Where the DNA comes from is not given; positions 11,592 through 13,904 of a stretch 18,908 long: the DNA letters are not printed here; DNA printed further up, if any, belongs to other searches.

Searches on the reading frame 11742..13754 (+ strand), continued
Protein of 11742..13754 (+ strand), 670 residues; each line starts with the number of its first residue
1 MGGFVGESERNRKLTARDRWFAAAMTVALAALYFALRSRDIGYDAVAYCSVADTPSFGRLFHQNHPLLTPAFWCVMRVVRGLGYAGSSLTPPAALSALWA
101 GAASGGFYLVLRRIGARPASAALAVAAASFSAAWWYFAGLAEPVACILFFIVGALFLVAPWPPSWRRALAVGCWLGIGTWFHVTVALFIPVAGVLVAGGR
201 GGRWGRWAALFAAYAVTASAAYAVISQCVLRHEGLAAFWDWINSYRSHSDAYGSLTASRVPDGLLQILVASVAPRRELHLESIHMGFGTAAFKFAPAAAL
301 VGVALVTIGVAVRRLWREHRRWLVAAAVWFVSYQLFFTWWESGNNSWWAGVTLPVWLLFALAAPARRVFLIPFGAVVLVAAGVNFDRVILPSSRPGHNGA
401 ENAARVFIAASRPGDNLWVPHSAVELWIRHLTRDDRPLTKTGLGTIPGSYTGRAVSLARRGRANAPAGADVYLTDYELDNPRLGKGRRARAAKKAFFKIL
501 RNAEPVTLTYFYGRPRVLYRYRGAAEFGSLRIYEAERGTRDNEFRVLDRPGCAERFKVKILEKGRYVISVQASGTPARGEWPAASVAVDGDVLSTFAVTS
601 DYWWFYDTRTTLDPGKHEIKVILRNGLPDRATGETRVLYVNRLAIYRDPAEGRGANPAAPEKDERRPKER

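Call 71: fold_search(model_id=the predicted structure, library=pdb)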
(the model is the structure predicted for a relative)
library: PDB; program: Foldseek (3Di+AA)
matches with E <= 10: 1109; with E <= 0.001: 38
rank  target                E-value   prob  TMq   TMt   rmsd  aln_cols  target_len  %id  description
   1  6wby                  1.1e-06  1.00  0.41  0.25  14.4       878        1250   12  Single-Particle Cryo-EM Structure of Arabinofuranosyltransferase AftD from Mycobacteria, Mutant R1389S Class 2 (released 2020-05-13)
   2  5f15                  5.5e-06  1.00  0.47  0.55   7.9       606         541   13  Crystal Structure of ArnT from Cupriavidus metallidurans bound to Undecaprenyl phosphate (released 2016-02-17)
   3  7zli_A                6.8e-06  1.00  0.36  0.37  13.8       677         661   11  Cryo-EM structure of C-mannosyltransferase CeDPY19, in complex with Dol25-P-Man and bound to CMT2-Fab and anti-Fab nan (released 2023-01-11)
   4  7zlh_A                1.3e-05  1.00  0.36  0.37  13.3       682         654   10  Cryo-EM structure of C-mannosyltransferase CeDPY19, in apo state, bound to CMT2-Fab and anti-Fab nanobody (released 2023-01-11)
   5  6gxc_A                7.5e-05  1.00  0.42  0.40  15.1       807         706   11  Bacterial oligosaccharyltransferase PglB in complex with an inhibitory peptide and a reactive lipid-linked oligosaccha (released 2018-11-14)
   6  6s7o_A                7.8e-05  1.00  0.41  0.41  12.2       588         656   10  Cryo-EM structure of human oligosaccharyltransferase complex OST-A (released 2019-12-18)
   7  9i5k_A                1.1e-04  1.00  0.38  0.48   7.8       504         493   15  Structure of the Chaetomium thermophilum Pmt4 homodimer (C2 symmetry) (released 2025-12-24)
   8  8j3x_A                1.3e-04  1.00  0.13  0.22   5.1       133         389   17  Crystal structure of CBM6E from Saccharophagus degradans (released 2024-04-24)
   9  8b6l_I                1.7e-04  1.00  0.42  0.41  12.4       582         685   10  Subtomogram average of the human Sec61-TRAP-OSTA-translocon (released 2022-12-07)
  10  8j3x_B                1.9e-04  1.00  0.13  0.22   5.1       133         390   17  Crystal structure of CBM6E from Saccharophagus degradans (released 2024-04-24)
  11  5fui                  3.2e-04  1.00  0.14  0.68   4.6       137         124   13  Crystal structure of the C-terminal CBM6 of LamC a marine laminarianse from Zobellia galactanivorans (released 2016-03-02)
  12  8j3y_A                3.4e-04  1.00  0.13  0.21   6.9       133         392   19  Crystal structure of CBM6E E168Q in complex with oligosaccharides (released 2024-04-24)
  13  7ay3                  3.5e-04  1.00  0.15  0.71   4.2       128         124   11  Crystal structure of the CBM36-1 domain of a multidomain xylanase from the hindgut metagenome of Trinervitermes trinervo (released 2020-11-18)
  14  8pn9_A                3.5e-04  1.00  0.39  0.39  12.0       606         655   10  Structure of human oligosaccharyltransferase OST-A complex bound to NGI-1 (released 2024-05-08)
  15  5ogl_A                3.7e-04  1.00  0.41  0.39  11.5       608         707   12  Structure of bacterial oligosaccharyltransferase PglB in complex with an acceptor peptide and an lipid-linked oligosac (released 2017-10-25)
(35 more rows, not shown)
